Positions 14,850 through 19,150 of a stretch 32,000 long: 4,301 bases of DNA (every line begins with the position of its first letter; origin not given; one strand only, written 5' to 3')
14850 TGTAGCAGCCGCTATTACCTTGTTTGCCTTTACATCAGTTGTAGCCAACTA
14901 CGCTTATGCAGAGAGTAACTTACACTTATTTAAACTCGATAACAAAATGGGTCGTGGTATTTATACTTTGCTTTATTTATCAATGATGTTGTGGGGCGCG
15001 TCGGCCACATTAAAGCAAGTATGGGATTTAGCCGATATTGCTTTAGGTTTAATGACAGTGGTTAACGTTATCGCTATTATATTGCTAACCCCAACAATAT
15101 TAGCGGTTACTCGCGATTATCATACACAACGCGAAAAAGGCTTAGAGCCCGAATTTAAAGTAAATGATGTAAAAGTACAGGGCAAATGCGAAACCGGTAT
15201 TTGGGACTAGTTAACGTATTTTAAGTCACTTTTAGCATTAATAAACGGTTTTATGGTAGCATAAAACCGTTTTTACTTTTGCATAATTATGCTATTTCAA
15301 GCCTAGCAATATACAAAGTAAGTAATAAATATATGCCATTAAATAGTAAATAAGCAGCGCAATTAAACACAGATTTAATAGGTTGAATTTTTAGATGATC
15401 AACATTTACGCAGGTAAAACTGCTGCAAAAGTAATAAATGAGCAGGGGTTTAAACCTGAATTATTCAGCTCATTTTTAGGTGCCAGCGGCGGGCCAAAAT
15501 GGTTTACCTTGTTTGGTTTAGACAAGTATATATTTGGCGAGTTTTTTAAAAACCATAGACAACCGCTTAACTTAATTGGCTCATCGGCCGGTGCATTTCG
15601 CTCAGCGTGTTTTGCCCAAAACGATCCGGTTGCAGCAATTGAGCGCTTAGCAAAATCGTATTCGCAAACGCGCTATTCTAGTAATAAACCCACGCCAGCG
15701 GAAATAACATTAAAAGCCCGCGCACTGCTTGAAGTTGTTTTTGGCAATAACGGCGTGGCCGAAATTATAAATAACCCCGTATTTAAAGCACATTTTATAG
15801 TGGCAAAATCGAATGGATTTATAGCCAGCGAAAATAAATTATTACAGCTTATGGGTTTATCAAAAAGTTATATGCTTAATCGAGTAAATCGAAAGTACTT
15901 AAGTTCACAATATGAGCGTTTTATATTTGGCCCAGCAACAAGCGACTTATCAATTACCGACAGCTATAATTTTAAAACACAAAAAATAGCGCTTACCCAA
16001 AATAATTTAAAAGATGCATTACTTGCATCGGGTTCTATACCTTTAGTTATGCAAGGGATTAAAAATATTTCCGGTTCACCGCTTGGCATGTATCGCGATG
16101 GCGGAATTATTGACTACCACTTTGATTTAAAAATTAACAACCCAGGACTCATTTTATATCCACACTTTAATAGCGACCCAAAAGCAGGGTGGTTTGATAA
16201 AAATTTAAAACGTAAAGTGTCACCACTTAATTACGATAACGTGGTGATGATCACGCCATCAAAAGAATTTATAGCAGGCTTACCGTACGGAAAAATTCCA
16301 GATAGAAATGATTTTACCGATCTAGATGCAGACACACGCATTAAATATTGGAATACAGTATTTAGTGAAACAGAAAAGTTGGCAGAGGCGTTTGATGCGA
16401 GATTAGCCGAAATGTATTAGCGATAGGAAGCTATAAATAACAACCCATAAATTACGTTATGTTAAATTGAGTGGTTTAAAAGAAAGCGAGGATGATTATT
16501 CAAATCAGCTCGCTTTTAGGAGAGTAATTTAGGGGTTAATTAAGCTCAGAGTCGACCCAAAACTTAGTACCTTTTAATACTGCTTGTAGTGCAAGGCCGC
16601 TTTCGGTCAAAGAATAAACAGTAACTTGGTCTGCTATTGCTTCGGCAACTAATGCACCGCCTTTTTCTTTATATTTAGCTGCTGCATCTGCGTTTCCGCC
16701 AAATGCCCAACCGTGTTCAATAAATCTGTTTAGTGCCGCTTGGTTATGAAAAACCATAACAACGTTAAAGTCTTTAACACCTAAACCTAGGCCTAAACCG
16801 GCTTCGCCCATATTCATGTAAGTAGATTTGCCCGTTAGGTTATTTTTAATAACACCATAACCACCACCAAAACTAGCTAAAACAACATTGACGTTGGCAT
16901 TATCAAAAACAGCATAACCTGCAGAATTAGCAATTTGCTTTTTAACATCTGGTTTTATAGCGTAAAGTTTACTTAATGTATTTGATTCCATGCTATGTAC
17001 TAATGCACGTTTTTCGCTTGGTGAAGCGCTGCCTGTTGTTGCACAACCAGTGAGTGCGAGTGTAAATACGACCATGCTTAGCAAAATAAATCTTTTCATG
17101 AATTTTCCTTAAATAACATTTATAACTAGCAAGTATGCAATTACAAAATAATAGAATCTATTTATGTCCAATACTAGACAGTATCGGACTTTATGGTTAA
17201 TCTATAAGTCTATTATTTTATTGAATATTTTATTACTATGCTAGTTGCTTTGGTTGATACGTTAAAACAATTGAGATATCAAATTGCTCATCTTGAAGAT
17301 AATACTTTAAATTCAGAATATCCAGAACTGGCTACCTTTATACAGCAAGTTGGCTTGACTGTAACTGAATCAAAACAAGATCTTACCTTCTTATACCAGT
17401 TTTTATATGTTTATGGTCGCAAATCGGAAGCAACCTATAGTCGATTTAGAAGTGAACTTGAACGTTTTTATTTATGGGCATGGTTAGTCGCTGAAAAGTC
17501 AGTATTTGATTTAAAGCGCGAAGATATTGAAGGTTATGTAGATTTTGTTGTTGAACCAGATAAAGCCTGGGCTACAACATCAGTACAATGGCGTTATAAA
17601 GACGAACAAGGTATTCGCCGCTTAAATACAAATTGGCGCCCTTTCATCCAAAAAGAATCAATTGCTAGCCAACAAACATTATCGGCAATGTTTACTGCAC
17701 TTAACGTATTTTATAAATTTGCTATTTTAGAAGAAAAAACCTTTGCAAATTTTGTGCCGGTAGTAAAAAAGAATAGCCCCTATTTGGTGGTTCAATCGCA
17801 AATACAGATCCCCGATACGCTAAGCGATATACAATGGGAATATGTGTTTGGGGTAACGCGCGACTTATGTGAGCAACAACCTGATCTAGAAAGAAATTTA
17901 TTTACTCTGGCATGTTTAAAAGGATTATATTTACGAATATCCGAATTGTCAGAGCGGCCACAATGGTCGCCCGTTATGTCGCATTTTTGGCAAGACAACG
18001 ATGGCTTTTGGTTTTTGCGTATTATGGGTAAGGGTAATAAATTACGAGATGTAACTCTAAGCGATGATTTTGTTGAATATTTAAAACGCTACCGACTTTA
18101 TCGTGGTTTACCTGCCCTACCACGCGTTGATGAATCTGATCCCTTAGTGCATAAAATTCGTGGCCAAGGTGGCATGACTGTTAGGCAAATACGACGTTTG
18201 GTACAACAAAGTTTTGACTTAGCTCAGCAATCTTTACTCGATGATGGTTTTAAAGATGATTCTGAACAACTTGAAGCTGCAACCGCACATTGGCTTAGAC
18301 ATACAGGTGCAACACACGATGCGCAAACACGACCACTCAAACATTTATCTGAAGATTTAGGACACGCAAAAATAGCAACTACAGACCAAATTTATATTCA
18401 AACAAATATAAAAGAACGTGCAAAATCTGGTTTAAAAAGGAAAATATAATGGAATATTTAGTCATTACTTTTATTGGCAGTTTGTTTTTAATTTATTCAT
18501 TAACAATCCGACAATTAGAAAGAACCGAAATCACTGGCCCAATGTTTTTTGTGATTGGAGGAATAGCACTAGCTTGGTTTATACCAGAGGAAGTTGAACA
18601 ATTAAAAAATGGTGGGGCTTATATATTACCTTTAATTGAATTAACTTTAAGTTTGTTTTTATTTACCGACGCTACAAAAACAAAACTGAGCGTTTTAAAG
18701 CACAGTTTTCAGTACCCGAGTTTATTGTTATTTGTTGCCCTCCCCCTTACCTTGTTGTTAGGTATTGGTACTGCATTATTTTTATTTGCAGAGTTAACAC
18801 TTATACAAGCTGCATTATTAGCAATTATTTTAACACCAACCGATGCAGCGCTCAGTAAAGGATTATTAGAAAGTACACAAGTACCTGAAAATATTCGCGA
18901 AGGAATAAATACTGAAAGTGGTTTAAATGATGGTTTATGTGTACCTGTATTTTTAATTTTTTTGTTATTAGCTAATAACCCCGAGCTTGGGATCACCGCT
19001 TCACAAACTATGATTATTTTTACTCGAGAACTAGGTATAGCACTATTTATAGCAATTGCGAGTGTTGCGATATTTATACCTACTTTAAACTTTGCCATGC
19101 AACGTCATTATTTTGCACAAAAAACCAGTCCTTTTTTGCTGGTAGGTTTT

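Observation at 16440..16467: dif-like site with a perfect XerD arm about 13 kb from the putative terminus/origin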

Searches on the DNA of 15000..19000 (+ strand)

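Call 8: search_dna_similar(query=window:15000-19000:+, collection=plasmids, mode=near)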
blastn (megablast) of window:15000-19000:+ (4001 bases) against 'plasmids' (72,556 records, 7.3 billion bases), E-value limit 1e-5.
Records with a match: 8; places in all: 12; records where one place covers at least 80% of the query: 0.
Best place of each record, by identity: 95-99% 1; 80-90% 3; 60-80% 4.
By first word of the organism name: Pseudoalteromonas 8.
By predicted mobility (MOB-suite, as given by PLSDB): non-mobilizable 8.
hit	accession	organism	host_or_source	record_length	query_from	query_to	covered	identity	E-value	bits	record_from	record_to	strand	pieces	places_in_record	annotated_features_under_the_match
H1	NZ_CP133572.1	Pseudoalteromonas sp. HL-AS2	sediment core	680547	1437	4001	64%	97.4%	0e+0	4366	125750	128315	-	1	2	tyrosine-type recombinase/integrase | YSC84-related protein | cation:proton antiporter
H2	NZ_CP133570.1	Pseudoalteromonas sp. HL-AS1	sediment core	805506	1433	3985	64%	82.2%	0e+0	2182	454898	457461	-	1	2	tyrosine-type recombinase/integrase | YSC84-related protein | cation:proton antiporter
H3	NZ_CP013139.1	Pseudoalteromonas sp. Bsw20308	seawater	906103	1445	3976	63%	82.3%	0e+0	2176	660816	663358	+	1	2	tyrosine-type recombinase/integrase | YSC84-related protein | cation:proton antiporter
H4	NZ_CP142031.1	Pseudoalteromonas sp. CuT4-3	whole organism,deep-sea sediment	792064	1443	3982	63%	81.5%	0e+0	2069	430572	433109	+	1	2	tyrosine-type recombinase/integrase | YSC84-related protein | cation:proton antiporter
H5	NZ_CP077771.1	Pseudoalteromonas shioyasakiensis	Haliotis discus hannai,plate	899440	1429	3974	64%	79.6%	0e+0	1783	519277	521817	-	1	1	tyrosine-type recombinase/integrase | YSC84-related protein | cation:proton antiporter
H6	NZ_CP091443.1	Pseudoalteromonas sp. CF6-2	sediment,South Sea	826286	1445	3974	63%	79.6%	0e+0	1781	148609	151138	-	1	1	tyrosine-type recombinase/integrase | YSC84-related protein | cation:proton antiporter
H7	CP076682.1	Pseudoalteromonas shioyasakiensis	isolated microorganism,Ocean water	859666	1429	3973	64%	78.7%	0e+0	1663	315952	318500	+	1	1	tyrosine-type recombinase/integrase | hypothetical protein | cation:proton antiporter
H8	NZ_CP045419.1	Pseudoalteromonas sp. THAF3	pure culture,Surface of a polyethylene ...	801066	2162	3437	32%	73.3%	1e-117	433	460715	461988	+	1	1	tyrosine-type recombinase/integrase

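Call 13: get_annotated_region(hit=H1, flank=12000)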
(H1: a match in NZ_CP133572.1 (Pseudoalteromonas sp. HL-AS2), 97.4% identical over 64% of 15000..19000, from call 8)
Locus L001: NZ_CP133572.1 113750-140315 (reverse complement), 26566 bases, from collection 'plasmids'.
description: Pseudoalteromonas sp. HL-AS2 plasmid unnamed, complete sequence
organism: Pseudoalteromonas sp. HL-AS2 (NCBI taxid 3071082)
taxonomy: Bacteria; Pseudomonadota; Gammaproteobacteria; Alteromonadales; Pseudoalteromonadaceae; Pseudoalteromonas; Pseudoalteromonas sp. HL-AS2
host: -; source: sediment core; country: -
typing (MOB-suite, as given by PLSDB): non-mobilizable
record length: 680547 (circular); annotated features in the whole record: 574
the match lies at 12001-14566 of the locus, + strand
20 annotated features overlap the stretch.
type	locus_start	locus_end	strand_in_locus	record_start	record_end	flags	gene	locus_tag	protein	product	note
CDS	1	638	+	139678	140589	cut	-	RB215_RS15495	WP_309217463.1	citrulline utilization hydrolase CtlX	-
CDS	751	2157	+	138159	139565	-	-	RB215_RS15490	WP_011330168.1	alanine/glycine:cation symporter family protein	GO:0006865 - amino acid transport [Evidence IEA]; GO:0006814 - sodium ion transport [Evidence IEA]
CDS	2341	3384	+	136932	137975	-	-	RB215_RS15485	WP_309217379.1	patatin-like phospholipase family protein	-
CDS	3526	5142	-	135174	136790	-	-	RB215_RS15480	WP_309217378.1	FAD-dependent oxidoreductase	-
CDS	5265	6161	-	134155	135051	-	-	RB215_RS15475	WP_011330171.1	fructose bisphosphate aldolase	GO:0006096 - glycolytic process [Evidence IEA]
CDS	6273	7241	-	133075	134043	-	-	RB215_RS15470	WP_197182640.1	class 1 fructose-bisphosphatase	GO:0005975 - carbohydrate metabolic process [Evidence IEA]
CDS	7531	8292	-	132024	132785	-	-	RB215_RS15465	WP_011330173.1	DeoR/GlpR family transcriptional regulator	-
CDS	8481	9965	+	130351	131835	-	glpK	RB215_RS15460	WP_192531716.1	glycerol kinase GlpK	GO:0006071 - glycerol metabolic process [Evidence IEA]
CDS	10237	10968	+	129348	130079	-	-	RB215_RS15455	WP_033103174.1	MIP/aquaporin family protein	GO:0055085 - transmembrane transport [Evidence IEA]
CDS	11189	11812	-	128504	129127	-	-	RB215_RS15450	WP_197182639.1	hypothetical protein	-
CDS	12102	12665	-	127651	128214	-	-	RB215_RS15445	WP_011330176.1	YSC84-related protein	-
CDS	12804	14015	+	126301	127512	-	-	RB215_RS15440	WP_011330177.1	tyrosine-type recombinase/integrase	GO:0015074 - DNA integration [Evidence IEA]; GO:0006310 - DNA recombination [Evidence IEA]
CDS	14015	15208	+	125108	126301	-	-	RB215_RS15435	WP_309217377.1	cation:proton antiporter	GO:0006812 - monoatomic cation transport [Evidence IEA]; GO:0055085 - transmembrane transport [Evidence IEA]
CDS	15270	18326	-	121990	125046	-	-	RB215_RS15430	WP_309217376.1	FAD-binding and (Fe-S)-binding domain-containing protein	-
CDS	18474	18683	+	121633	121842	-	-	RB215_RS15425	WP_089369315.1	PGPGW domain-containing protein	-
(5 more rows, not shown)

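Call 19: get_annotated_region(hit=H2, flank=12000)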
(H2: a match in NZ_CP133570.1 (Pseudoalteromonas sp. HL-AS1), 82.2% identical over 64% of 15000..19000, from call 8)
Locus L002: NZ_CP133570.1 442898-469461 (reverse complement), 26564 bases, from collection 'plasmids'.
description: Pseudoalteromonas sp. HL-AS1 plasmid unnamed, complete sequence
organism: Pseudoalteromonas sp. HL-AS1 (NCBI taxid 3071081)
taxonomy: Bacteria; Pseudomonadota; Gammaproteobacteria; Alteromonadales; Pseudoalteromonadaceae; Pseudoalteromonas; Pseudoalteromonas sp. HL-AS1
host: -; source: sediment core; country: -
typing (MOB-suite, as given by PLSDB): non-mobilizable
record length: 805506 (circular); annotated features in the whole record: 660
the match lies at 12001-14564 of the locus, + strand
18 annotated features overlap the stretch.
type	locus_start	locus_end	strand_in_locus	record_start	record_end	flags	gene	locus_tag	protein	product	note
CDS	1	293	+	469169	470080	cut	-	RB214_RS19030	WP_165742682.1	citrulline utilization hydrolase CtlX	-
CDS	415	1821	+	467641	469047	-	-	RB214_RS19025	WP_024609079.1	alanine/glycine:cation symporter family protein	GO:0006865 - amino acid transport [Evidence IEA]; GO:0006814 - sodium ion transport [Evidence IEA]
CDS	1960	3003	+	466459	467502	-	-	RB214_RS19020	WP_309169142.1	patatin-like phospholipase family protein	-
CDS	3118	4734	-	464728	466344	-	-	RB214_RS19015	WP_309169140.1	glycerol-3-phosphate dehydrogenase/oxidase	-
CDS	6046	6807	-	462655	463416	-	-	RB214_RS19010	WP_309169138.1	DeoR/GlpR family transcriptional regulator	-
CDS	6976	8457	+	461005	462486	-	glpK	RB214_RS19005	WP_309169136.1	glycerol kinase GlpK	GO:0006071 - glycerol metabolic process [Evidence IEA]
CDS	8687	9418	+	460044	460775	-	-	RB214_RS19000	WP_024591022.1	MIP/aquaporin family protein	GO:0055085 - transmembrane transport [Evidence IEA]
CDS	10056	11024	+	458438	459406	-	-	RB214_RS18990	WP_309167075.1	IS30 family transposase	-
CDS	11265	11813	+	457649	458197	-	-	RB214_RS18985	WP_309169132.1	hypothetical protein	-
CDS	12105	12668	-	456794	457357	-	-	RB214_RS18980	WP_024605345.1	YSC84-related protein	-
CDS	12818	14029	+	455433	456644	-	-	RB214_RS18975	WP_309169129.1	tyrosine-type recombinase/integrase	GO:0015074 - DNA integration [Evidence IEA]; GO:0006310 - DNA recombination [Evidence IEA]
CDS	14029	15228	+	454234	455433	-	-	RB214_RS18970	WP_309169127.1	cation:proton antiporter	GO:0006812 - monoatomic cation transport [Evidence IEA]; GO:0055085 - transmembrane transport [Evidence IEA]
CDS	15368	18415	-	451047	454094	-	-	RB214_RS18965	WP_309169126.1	FAD-binding and (Fe-S)-binding domain-containing protein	-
CDS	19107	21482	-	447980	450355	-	ppsA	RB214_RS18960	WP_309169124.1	phosphoenolpyruvate synthase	GO:0016310 - phosphorylation [Evidence IEA]; GO:0006090 - pyruvate metabolic process [Evidence IEA]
CDS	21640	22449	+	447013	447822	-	-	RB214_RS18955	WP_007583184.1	pyruvate, water dikinase regulatory protein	GO:0006470 - protein dephosphorylation [Evidence IEA]; GO:0006468 - protein phosphorylation [Evidence IEA]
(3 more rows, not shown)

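Call 20: get_annotated_region(hit=H3, flank=12000)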
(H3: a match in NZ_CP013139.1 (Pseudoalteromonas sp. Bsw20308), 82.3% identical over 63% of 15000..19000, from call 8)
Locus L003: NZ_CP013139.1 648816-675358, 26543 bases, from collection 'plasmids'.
description: Pseudoalteromonas sp. Bsw20308 plasmid pPBSW1, complete sequence
organism: Pseudoalteromonas sp. Bsw20308 (NCBI taxid 283699)
taxonomy: Bacteria; Pseudomonadota; Gammaproteobacteria; Alteromonadales; Pseudoalteromonadaceae; Pseudoalteromonas; Pseudoalteromonas sp. Bsw20308
host: -; source: seawater; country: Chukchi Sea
typing (MOB-suite, as given by PLSDB): non-mobilizable
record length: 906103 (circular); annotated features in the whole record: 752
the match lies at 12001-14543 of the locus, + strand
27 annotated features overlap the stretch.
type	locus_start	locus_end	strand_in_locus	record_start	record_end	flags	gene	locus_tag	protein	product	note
CDS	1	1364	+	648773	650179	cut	-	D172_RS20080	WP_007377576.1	alanine/glycine:cation symporter family protein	GO:0006865 - amino acid transport [Evidence IEA]; GO:0006814 - sodium ion transport [Evidence IEA]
CDS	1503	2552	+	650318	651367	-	-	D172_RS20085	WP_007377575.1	patatin-like phospholipase family protein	GO:0006629 - lipid metabolic process [Evidence IEA]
CDS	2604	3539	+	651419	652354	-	-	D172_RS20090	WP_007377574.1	DUF2971 domain-containing protein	-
CDS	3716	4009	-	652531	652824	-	-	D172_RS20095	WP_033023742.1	hypothetical protein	-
CDS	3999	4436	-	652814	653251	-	-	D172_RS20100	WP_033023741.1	hypothetical protein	-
CDS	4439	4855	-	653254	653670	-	-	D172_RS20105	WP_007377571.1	hypothetical protein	-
CDS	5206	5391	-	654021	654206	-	-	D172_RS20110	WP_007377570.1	hypothetical protein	-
CDS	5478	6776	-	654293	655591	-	-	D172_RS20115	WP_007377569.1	zonular occludens toxin domain-containing protein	-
CDS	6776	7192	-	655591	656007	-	-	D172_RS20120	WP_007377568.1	DUF2523 family protein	-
CDS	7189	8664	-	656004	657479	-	-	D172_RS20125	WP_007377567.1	hypothetical protein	-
CDS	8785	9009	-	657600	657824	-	-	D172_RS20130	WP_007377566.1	hypothetical protein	-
CDS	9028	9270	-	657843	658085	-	-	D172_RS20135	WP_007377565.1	hypothetical protein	-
CDS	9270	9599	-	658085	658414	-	-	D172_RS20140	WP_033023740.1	hypothetical protein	-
CDS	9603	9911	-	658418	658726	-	-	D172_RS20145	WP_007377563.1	hypothetical protein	-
CDS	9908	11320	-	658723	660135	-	-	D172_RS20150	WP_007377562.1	replication initiation factor domain-containing protein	GO:0006270 - DNA replication initiation [Evidence IEA]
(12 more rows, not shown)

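Call 21: get_annotated_region(hit=H5, flank=12000)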
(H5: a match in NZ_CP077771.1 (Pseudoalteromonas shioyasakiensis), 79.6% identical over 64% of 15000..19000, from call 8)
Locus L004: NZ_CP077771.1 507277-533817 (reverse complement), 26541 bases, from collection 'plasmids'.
description: Pseudoalteromonas shioyasakiensis strain SDCH90 plasmid p1, complete sequence
organism: Pseudoalteromonas shioyasakiensis (NCBI taxid 1190813)
taxonomy: Bacteria; Pseudomonadota; Gammaproteobacteria; Alteromonadales; Pseudoalteromonadaceae; Pseudoalteromonas; Pseudoalteromonas shioyasakiensis
host: -; source: Haliotis discus hannai,plate; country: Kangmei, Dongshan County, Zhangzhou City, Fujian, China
typing (MOB-suite, as given by PLSDB): non-mobilizable
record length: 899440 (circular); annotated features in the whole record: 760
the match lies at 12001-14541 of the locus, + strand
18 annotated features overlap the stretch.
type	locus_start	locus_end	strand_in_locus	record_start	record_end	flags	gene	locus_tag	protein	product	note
CDS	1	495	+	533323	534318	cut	-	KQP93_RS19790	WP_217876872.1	LLM class flavin-dependent oxidoreductase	-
CDS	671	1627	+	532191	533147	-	-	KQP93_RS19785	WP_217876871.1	patatin family protein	-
CDS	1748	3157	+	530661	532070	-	-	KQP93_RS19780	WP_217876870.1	alanine/glycine:cation symporter family protein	GO:0006865 - amino acid transport [Evidence IEA]; GO:0006814 - sodium ion transport [Evidence IEA]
CDS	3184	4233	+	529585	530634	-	-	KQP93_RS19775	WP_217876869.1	patatin-like phospholipase family protein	-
CDS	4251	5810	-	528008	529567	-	-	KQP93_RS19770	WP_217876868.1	methyl-accepting chemotaxis protein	GO:0007165 - signal transduction [Evidence IEA]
CDS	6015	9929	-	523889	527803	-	-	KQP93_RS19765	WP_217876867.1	ATP-binding protein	-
CDS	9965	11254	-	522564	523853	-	-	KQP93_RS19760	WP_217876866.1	serine/threonine-protein kinase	-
CDS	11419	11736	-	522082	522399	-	-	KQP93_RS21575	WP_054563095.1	hypothetical protein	-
CDS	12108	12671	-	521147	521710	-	-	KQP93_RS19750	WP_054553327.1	YSC84-related protein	-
CDS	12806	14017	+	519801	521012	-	-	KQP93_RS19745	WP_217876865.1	tyrosine-type recombinase/integrase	GO:0015074 - DNA integration [Evidence IEA]; GO:0006310 - DNA recombination [Evidence IEA]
CDS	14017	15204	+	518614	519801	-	-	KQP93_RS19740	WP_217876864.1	cation:proton antiporter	GO:0006812 - monoatomic cation transport [Evidence IEA]; GO:0055085 - transmembrane transport [Evidence IEA]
CDS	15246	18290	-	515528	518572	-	-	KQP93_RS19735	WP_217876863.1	FAD-binding and (Fe-S)-binding domain-containing protein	-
CDS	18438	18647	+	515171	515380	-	-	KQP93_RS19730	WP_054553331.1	PGPGW domain-containing protein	-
CDS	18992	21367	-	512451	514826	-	ppsA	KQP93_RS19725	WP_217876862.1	phosphoenolpyruvate synthase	GO:0016310 - phosphorylation [Evidence IEA]; GO:0006090 - pyruvate metabolic process [Evidence IEA]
CDS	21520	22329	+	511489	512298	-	-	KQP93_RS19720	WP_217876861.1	pyruvate, water dikinase regulatory protein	GO:0006470 - protein dephosphorylation [Evidence IEA]; GO:0006468 - protein phosphorylation [Evidence IEA]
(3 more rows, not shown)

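Call 23: get_annotated_region(hit=H4, flank=12000)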
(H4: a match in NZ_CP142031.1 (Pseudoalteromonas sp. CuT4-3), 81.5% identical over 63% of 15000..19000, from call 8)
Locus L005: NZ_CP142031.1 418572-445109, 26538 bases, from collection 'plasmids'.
description: Pseudoalteromonas sp. CuT4-3 plasmid unnamed1, complete sequence
organism: Pseudoalteromonas sp. CuT4-3 (NCBI taxid 3112573)
taxonomy: Bacteria; Pseudomonadota; Gammaproteobacteria; Alteromonadales; Pseudoalteromonadaceae; Pseudoalteromonas; Pseudoalteromonas sp. CuT4-3
host: -; source: whole organism,deep-sea sediment; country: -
typing (MOB-suite, as given by PLSDB): non-mobilizable
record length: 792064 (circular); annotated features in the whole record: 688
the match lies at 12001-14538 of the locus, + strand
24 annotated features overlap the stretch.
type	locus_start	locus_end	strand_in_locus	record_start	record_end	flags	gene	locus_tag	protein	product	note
CDS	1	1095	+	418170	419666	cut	glpK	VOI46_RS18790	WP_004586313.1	glycerol kinase GlpK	GO:0006071 - glycerol metabolic process [Evidence IEA]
CDS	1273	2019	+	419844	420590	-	-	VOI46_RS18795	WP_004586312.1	MIP/aquaporin family protein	GO:0055085 - transmembrane transport [Evidence IEA]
CDS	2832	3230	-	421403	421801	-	-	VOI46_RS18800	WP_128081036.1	hypothetical protein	-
CDS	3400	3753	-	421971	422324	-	-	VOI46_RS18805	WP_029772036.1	hypothetical protein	-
CDS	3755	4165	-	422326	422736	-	-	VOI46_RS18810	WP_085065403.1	hypothetical protein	-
CDS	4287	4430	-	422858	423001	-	-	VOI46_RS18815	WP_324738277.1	hypothetical protein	-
CDS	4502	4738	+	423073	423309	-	-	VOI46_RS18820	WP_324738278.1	hypothetical protein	-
CDS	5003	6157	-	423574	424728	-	-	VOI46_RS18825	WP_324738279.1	zonular occludens toxin domain-containing protein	-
CDS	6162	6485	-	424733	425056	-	-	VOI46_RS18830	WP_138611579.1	hypothetical protein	-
CDS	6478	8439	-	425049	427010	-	-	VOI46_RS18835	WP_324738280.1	hypothetical protein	-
CDS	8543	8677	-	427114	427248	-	-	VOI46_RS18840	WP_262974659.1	hypothetical protein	-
CDS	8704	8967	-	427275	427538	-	-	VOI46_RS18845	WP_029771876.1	hypothetical protein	-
CDS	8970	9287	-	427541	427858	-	-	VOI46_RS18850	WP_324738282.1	hypothetical protein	-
CDS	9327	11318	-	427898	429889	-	-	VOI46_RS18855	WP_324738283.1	replication endonuclease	GO:0006260 - DNA replication [Evidence IEA]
CDS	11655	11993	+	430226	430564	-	-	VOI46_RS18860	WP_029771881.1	DUF3693 domain-containing protein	-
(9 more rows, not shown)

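Call 24: get_annotated_region(hit=H6, flank=12000)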
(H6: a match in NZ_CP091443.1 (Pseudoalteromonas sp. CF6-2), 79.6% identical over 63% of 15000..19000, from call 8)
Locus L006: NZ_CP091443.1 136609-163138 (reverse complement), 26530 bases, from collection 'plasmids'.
description: Pseudoalteromonas sp. CF6-2 plasmid unnamed, complete sequence
organism: Pseudoalteromonas sp. CF6-2 (NCBI taxid 562716)
taxonomy: Bacteria; Pseudomonadota; Gammaproteobacteria; Alteromonadales; Pseudoalteromonadaceae; Pseudoalteromonas; Pseudoalteromonas sp. CF6-2
host: -; source: sediment,South Sea; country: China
typing (MOB-suite, as given by PLSDB): non-mobilizable
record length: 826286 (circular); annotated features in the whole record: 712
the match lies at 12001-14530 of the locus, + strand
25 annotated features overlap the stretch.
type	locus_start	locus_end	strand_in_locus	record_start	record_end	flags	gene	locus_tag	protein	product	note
CDS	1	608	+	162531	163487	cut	-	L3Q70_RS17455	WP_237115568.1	patatin family protein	-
CDS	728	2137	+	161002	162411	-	-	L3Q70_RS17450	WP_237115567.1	alanine/glycine:cation symporter family protein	GO:0006865 - amino acid transport [Evidence IEA]; GO:0006814 - sodium ion transport [Evidence IEA]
CDS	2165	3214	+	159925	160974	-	-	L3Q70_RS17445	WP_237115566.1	patatin-like phospholipase family protein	GO:0006629 - lipid metabolic process [Evidence IEA]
CDS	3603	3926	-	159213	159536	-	-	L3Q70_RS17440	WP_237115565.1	hypothetical protein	-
CDS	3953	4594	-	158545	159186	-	-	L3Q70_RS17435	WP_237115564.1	hypothetical protein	-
CDS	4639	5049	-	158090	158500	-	-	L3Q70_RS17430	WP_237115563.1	hypothetical protein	-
CDS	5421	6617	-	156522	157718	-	-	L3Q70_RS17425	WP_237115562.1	zonular occludens toxin domain-containing protein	-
CDS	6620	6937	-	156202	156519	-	-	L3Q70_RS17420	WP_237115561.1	VSK receptor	-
CDS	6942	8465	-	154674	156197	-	-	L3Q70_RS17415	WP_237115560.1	hypothetical protein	-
CDS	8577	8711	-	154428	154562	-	-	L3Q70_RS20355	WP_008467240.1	membrane protein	-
CDS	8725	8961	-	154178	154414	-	-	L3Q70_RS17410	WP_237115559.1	hypothetical protein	-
CDS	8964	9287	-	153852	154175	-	-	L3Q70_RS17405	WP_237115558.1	hypothetical protein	-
CDS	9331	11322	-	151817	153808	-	-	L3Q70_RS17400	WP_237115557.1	replication endonuclease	GO:0006260 - DNA replication [Evidence IEA]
CDS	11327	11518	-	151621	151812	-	-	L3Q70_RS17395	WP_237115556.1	hypothetical protein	-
CDS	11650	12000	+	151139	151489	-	-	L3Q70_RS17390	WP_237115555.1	DUF3693 domain-containing protein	-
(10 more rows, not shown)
